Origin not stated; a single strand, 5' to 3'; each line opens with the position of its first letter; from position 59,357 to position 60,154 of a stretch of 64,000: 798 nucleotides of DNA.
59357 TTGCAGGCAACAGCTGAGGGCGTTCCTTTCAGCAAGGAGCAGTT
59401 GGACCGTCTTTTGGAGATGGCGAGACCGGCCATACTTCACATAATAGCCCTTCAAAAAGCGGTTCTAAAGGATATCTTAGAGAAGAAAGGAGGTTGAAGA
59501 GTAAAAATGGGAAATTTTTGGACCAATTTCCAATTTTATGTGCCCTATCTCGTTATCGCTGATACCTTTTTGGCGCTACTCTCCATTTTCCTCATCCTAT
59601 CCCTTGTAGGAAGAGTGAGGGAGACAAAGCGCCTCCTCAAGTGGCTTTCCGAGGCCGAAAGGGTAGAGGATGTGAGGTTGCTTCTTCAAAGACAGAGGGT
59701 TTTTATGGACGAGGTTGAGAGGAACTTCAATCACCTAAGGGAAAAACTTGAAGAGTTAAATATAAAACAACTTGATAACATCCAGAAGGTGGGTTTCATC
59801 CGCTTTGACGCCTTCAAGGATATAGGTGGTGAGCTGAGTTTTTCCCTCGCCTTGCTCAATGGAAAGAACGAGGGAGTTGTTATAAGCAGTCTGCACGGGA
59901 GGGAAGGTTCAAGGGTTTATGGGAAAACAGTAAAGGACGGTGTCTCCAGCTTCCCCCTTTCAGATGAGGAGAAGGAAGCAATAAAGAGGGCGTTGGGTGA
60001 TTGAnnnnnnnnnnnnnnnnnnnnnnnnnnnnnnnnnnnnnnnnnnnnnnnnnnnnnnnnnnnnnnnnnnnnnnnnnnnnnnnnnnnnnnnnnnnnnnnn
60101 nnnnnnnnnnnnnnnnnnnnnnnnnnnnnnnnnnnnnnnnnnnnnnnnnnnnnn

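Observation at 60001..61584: Archaeal-type (thermosome/CCT-like) chaperonin in a bacterial genome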

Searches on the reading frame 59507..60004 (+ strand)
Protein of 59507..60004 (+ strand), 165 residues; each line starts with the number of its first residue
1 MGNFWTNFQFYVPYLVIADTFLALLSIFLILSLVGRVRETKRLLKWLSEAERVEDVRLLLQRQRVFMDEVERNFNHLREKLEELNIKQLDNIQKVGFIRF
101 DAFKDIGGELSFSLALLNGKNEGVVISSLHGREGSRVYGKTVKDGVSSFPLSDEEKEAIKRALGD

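Call 3: search_protein_families(library=pfam, proteins=[window:59507-60004:+])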
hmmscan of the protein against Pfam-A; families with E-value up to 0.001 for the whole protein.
window:59507-60004:+ (165 aa): 1 family
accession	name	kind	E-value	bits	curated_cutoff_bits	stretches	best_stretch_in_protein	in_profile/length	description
PF14584.11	DUF4446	-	1.2e-40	139.4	27.4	1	14-162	1-149/150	Protein of unknown function (DUF4446)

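Call 4: search_protein_families(library=ncbifam, proteins=[window:59507-60004:+])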
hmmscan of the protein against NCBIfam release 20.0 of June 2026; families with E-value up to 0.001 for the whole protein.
window:59507-60004:+ (165 aa): 0 families

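Call 46: find_homologous_proteins(query=window:59507-60004:+, max_evalue=0.00001)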
Query window:59507-60004:+ (165 aa): 250 proteins with E <= 0.00001 among 500 candidates; the best 120 are listed.
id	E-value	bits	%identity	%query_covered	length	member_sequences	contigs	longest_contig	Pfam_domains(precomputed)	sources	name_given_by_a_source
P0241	1.7e-93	329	92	100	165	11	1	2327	PF14584.12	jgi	jgi:hypothetical protein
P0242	6.6e-91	320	88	100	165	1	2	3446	PF14584.12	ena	-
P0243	2.7e-75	270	73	100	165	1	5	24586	PF14584.12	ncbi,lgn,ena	ncbi:MAG: DUF4446 family protein [bacterium]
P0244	4.2e-66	240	69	99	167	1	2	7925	PF14584.12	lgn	-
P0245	5.7e-66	239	69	99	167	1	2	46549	PF14584.12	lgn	-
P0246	1.3e-65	238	69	99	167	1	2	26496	PF14584.12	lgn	-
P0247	1.4e-65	238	69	99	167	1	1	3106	PF14584.12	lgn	-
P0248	1.5e-65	238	69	99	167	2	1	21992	PF14584.12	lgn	-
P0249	1.8e-65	238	70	99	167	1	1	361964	PF14584.12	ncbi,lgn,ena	-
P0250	4.6e-61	223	67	99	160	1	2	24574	PF14584.12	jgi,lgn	-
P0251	7.2e-51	190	58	100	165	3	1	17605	PF14584.12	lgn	-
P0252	4.6e-25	106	42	90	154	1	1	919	PF14584.12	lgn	-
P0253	1.3e-24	105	41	90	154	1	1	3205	PF14584.12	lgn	-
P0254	1.6e-24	105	43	91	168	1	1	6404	PF14584.12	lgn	-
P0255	2.8e-24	104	44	84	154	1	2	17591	PF14584.12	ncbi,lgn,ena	-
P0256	3.9e-24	103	50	66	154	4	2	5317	PF14584.12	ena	-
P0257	4.6e-24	103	55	58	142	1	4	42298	PF14584.12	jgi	-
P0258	6.9e-24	103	45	73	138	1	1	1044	PF14584.12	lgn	-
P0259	6.9e-24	103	55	58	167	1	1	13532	PF14584.12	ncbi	-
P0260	7.8e-24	102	43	90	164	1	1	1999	PF14584.12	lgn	-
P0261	8.0e-24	102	51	58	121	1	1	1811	PF14584.12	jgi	jgi:hypothetical protein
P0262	8.5e-24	102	55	56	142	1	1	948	PF14584.12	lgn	-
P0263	1.3e-23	102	52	59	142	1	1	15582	PF14584.12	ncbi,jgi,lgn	-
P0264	5.1e-23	100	40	90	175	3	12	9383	PF14584.12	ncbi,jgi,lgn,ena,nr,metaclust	ncbi:MAG: hypothetical protein COX29_04620 [Candidatus Moranbacteria bacterium CG23_combo_of_CG06-09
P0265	7.1e-23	99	50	59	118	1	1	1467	PF14584.12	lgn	-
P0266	8.6e-23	99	54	61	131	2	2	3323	PF14584.12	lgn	-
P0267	1.0e-22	99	42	84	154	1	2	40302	PF14584.12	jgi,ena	-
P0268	1.3e-22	98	39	86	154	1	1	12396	PF14584.12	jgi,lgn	jgi:hypothetical protein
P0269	1.4e-22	98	39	99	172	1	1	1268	PF14584.12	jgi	jgi:hypothetical protein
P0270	2.2e-22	98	50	66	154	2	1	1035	PF14584.12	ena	-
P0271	2.3e-22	98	47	66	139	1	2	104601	PF14584.12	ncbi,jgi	-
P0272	2.6e-22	97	68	44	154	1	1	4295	PF14584.12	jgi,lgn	jgi:hypothetical protein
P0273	2.9e-22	97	51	61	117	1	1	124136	PF14584.12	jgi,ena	-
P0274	4.8e-22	97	47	58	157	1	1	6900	PF14584.12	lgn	-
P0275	5.1e-22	96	54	53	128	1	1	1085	PF14584.12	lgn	-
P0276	5.3e-22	96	52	61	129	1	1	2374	PF14584.12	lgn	-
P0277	6.6e-22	96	63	44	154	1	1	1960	PF14584.12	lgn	-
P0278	1.1e-21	95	46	59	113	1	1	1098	PF14584.12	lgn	-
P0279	1.2e-21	95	49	58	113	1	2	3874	PF14584.12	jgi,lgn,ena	-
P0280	1.3e-21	95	53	58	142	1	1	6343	PF14584.12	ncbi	-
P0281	2.4e-21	94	42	87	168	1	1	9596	PF14584.12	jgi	jgi:hypothetical protein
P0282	2.7e-21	94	37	93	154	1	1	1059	PF14584.12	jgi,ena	-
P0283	3.3e-21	94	40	90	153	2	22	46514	PF14584.12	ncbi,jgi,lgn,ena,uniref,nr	ncbi:MAG: hypothetical protein A3H72_01730 [Candidatus Doudnabacteria bacterium RIFCSPLOWO2_02_FULL_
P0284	3.5e-21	94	39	90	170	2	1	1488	PF14584.12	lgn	-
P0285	5.0e-21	93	40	90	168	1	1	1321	PF14584.12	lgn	-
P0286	5.2e-21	93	38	97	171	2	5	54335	PF14584.12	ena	-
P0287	5.4e-21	93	47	67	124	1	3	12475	PF14584.12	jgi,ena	-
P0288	6.2e-21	93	62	44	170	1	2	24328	PF14584.12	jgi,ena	-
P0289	1.0e-20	92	41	79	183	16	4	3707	PF14584.12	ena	-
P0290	1.3e-20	92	52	56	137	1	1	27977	PF14584.12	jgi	-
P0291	1.3e-20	92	49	59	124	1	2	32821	PF14584.12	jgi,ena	-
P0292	1.6e-20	92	50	57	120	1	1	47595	PF14584.12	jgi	jgi:hypothetical protein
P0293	1.8e-20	91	61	42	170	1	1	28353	PF14584.12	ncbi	ncbi:MAG: DUF4446 family protein [Candidatus Moraniibacteriota bacterium]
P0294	1.8e-20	91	49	59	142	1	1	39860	PF14584.12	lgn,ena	-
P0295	2.6e-20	91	46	69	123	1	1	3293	PF14584.12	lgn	-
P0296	3.5e-20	90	37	92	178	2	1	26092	PF14584.12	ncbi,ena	-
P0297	3.5e-20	90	55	56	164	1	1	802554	PF14584.12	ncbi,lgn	-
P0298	4.2e-20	90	42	74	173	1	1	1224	PF14584.12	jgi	-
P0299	5.5e-20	90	43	72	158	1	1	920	PF14584.12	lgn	-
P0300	6.5e-20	90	46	55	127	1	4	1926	PF14584.12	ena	-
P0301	6.6e-20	90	51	57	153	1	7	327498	PF14584.12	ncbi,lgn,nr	ncbi:MAG: DUF4446 family protein [Candidatus Doudnabacteria bacterium]|nr:DUF4446 family protein [Ca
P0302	7.4e-20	89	39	93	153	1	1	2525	PF14584.12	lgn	-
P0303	9.0e-20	89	42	73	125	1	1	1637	PF14584.12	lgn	-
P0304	1.0e-19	89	59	43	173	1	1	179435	PF14584.12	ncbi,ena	-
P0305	1.1e-19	89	36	90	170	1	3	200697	PF14584.12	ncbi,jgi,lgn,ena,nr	ncbi:MAG TPA: DUF4446 family protein [Candidatus Moranbacteria bacterium]|nr:DUF4446 family protein 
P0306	1.2e-19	89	48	58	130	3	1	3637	PF14584.12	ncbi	-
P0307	1.3e-19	89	40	76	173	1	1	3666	PF14584.12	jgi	jgi:Protein of unknown function (DUF4446)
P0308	1.6e-19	88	48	60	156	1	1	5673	PF14584.12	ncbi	-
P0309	1.9e-19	88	61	42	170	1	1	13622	PF14584.12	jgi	-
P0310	2.5e-19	88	38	91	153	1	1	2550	PF14584.12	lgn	-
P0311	2.7e-19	88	54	55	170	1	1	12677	PF14584.12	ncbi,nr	ncbi:MAG: DUF4446 family protein [bacterium]|nr:DUF4446 family protein [bacterium]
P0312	3.8e-19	87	48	58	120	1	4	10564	PF14584.12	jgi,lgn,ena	-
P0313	4.2e-19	87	38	79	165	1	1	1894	PF14584.12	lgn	-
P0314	4.3e-19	87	58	44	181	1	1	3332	PF14584.12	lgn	-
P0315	5.0e-19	87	39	90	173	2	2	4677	PF14584.12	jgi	jgi:Protein of unknown function (DUF4446)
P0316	5.1e-19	87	50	57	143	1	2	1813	PF14584.12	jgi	jgi:hypothetical protein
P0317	5.5e-19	87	37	86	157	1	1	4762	PF14584.12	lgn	-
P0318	5.7e-19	87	40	85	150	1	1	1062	PF14584.12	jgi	jgi:hypothetical protein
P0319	5.8e-19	87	54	55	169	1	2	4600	PF14584.12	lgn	-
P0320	6.1e-19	86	57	50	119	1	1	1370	PF14584.12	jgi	jgi:uncharacterized protein YoxC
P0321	6.5e-19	86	58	44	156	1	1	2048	PF14584.12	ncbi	-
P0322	7.2e-19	86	48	59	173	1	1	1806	PF14584.12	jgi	jgi:hypothetical protein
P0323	7.9e-19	86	41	94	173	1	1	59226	PF14584.12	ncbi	-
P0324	8.0e-19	86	46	58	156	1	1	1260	PF14584.12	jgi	jgi:hypothetical protein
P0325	8.1e-19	86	36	99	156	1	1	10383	PF14584.12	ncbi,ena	-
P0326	8.1e-19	86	38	93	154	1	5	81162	PF14584.12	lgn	-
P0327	8.8e-19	86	46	58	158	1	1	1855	PF14584.12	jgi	jgi:hypothetical protein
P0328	1.1e-18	86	46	58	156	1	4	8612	PF14584.12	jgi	jgi:hypothetical protein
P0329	1.4e-18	85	40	92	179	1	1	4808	PF14584.12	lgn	-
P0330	1.5e-18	85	39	86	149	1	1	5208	PF14584.12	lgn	-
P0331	1.6e-18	85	46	61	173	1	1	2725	PF14584.12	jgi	jgi:hypothetical protein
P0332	1.8e-18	85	46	58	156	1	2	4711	PF14584.12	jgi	jgi:hypothetical protein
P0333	1.9e-18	85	42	91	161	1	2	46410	PF14584.12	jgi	-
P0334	1.9e-18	85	48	61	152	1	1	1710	PF14584.12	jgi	jgi:hypothetical protein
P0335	1.9e-18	85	39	87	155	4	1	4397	PF14584.12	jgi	-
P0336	1.9e-18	85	36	89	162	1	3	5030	PF14584.12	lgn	-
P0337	2.2e-18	85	46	58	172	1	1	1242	PF14584.12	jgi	jgi:hypothetical protein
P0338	2.4e-18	85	48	53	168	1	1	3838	PF14584.12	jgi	jgi:hypothetical protein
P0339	3.1e-18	84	46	58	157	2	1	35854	PF14584.12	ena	-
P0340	4.2e-18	84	49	61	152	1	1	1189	PF14584.12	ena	-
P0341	4.6e-18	84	40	86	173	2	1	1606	PF14584.12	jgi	jgi:hypothetical protein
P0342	4.8e-18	84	58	44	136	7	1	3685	PF14584.12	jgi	jgi:N-methylhydantoinase A/oxoprolinase/acetone carboxylase beta subunit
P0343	5.2e-18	83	35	82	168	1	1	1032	PF14584.12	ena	-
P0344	5.4e-18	83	41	93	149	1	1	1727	PF14584.12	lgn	-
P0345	5.7e-18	83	45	59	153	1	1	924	PF14584.12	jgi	jgi:hypothetical protein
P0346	5.9e-18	83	41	76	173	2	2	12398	PF14584.12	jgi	jgi:hypothetical protein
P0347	8.2e-18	83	48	64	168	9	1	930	PF14584.12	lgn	-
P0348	8.4e-18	83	56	42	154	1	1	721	PF14584.12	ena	-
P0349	9.3e-18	83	51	56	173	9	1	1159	PF14584.12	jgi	-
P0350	9.9e-18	83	39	76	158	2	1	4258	PF14584.12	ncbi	-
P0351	1.2e-17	82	48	58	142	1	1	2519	PF14584.12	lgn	-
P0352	1.2e-17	82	58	44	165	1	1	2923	PF14584.12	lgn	-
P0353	1.3e-17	82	39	76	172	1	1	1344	PF14584.12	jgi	jgi:hypothetical protein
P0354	1.3e-17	82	43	65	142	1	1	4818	PF14584.12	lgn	-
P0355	1.4e-17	82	45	58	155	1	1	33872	PF14584.12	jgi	jgi:hypothetical protein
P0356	1.5e-17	82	42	59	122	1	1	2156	PF14584.12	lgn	-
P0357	1.6e-17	82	35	77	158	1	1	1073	PF14584.12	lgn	-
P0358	1.7e-17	82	38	90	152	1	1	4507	PF14584.12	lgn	-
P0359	1.8e-17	82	49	58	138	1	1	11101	PF14584.12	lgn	-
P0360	1.8e-17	82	45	59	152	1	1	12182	PF14584.12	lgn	-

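Call 47: find_encoding_contigs(protein=P0251, flank=6000, max_places=2)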
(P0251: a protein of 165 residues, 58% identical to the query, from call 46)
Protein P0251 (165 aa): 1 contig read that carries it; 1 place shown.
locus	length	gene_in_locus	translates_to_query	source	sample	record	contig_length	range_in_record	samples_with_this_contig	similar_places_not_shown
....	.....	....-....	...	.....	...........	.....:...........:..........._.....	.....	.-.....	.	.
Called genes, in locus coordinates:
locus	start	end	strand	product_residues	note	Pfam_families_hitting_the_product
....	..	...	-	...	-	-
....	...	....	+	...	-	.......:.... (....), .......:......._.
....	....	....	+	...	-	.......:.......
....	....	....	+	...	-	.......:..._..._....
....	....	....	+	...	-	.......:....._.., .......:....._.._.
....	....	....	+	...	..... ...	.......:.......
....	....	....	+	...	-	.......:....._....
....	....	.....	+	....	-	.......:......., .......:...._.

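Call 48: find_encoding_contigs(protein=P0250, flank=6000, max_places=2)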
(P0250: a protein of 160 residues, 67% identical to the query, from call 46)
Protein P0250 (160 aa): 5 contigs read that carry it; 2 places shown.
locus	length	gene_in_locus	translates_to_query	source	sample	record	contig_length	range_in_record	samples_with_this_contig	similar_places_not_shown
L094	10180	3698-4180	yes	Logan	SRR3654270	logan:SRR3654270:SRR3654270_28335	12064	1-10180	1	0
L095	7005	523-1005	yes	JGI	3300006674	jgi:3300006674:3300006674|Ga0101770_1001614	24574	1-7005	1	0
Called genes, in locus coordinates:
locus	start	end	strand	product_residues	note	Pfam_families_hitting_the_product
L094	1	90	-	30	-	?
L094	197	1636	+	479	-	PF11741:AMIN, PF01520:Amidase_3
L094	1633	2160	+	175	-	PF10646:Germane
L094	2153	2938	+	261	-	PF01177:Asp_Glu_race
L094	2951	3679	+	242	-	PF01138:RNase_PH, PF03725:RNase_PH_C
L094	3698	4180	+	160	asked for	PF14584:DUF4446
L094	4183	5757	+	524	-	PF00118:Cpn60_TCP1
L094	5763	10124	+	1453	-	PF19773:DUF6259, PF06452:CBM9_1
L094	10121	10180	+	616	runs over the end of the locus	PF19773:DUF6259 (weak), PF01055:Glyco_hydro_31_2nd (weak), PF02065:Melibiase (weak)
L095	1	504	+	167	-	?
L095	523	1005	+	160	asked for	PF14584:DUF4446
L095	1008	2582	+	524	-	PF00118:Cpn60_TCP1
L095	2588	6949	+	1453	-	-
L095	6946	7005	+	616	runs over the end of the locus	PF19773:DUF6259 (weak), PF01055:Glyco_hydro_31_2nd (weak), PF02065:Melibiase (weak)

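Call 49: find_encoding_contigs(protein=P0297, flank=6000, max_places=2)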
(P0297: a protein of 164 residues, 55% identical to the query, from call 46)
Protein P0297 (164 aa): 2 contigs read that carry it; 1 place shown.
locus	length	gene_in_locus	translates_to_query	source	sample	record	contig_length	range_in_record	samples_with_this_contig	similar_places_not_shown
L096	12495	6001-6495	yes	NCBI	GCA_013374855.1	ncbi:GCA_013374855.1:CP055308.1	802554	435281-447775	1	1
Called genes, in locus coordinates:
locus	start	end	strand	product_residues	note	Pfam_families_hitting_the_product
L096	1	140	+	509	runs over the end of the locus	PF13541:ChlI, PF00158:Sigma54_activat (faint), PF00493:MCM (faint), PF01078:Mg_chelatase, PF07728:AAA_5 (weak), PF13335:Mg_chelatase_C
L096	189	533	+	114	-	-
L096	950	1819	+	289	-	PF01522:Polysacc_deac_1 (weak)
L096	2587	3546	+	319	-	-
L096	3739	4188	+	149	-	PF02580:Tyr_Deacylase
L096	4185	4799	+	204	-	-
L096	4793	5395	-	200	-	PF00730:HhH-GPD, PF00633:HHH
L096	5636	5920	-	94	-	-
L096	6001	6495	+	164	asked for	PF14584:DUF4446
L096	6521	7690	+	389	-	PF11258:DUF3048, PF17479:DUF3048_C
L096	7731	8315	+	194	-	-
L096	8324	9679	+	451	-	PF21760:SecD_1st, PF22599:SecDF_P1_head, PF02355:SecD_SecF_C, PF03176:MMPL (faint)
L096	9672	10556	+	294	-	PF02355:SecD_SecF_C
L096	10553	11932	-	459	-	PF01743:PolyA_pol, PF12627:PolyA_pol_RNAbd, PF01966:HD, PF13735:tRNA_NucTran2_2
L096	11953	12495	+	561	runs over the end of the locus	PF01368:DHH, PF02272:DHHA1, PF17768:RecJ_OB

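Call 56: find_related_loci(query=A2, collection=metagenome_contigs, flank=5000)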
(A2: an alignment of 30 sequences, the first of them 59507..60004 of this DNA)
Query A2 (165 aa) in metagenome_contigs; peptide patterns used: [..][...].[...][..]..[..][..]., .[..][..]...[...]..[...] (x = any residue, [..] = any of these).
600 stretches matched a pattern (row limit reached: there are more); 265 encode a relative of the query (tblastn E <= 1e-3); the best 80 are kept; 80 distinct loci.
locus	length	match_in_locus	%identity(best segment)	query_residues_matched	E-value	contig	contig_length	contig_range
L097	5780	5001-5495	94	1-165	5e-102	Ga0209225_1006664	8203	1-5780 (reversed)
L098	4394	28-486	37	12-163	3e-28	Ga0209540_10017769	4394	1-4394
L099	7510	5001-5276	54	69-160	7e-28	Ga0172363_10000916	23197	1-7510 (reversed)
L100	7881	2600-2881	53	70-163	7e-28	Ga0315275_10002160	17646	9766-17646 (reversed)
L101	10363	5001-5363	43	41-162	9e-28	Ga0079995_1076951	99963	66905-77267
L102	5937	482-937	39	15-163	1e-27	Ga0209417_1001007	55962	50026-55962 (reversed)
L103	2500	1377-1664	49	69-164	8e-28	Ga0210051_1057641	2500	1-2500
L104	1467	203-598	41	31-162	1e-27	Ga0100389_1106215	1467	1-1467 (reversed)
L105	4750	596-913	50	54-163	4e-27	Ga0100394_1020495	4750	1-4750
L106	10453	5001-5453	37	14-163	2e-26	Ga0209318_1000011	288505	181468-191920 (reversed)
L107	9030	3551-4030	37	8-162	9e-27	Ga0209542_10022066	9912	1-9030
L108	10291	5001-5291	49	66-162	5e-27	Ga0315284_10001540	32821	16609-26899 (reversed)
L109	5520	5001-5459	37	11-162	8e-27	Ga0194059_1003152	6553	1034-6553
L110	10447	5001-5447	37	23-164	1e-26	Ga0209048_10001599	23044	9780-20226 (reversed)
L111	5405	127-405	52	70-162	1e-26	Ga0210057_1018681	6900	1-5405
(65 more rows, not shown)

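Call 63: predict_structure(alignment_id=A2)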
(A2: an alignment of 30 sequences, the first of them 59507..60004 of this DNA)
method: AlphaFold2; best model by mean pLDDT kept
length: 165 residues; sequences in the alignment: 30
mean_pLDDT: 85.5   pTM: 0.52
mean pLDDT of the five models: 85.5, 85.4, 85.3, 83.1, 82.8
residues with pLDDT >= 90: 84; 70-90: 57; 50-70: 23; < 50: 1
segments of 3 or more residues with pLDDT < 50: none
pLDDT, mean of each block of 10 residues (from residue 1): 65 90 96 91 67 68 91 96 91 92 72 93 91 84 87 92 86
secondary structure, 60 per line:
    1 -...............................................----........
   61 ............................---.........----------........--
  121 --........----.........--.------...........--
elements in order: H2-48 H53-88 E92-100 E111-118 E123-130 E135-143 H153-163
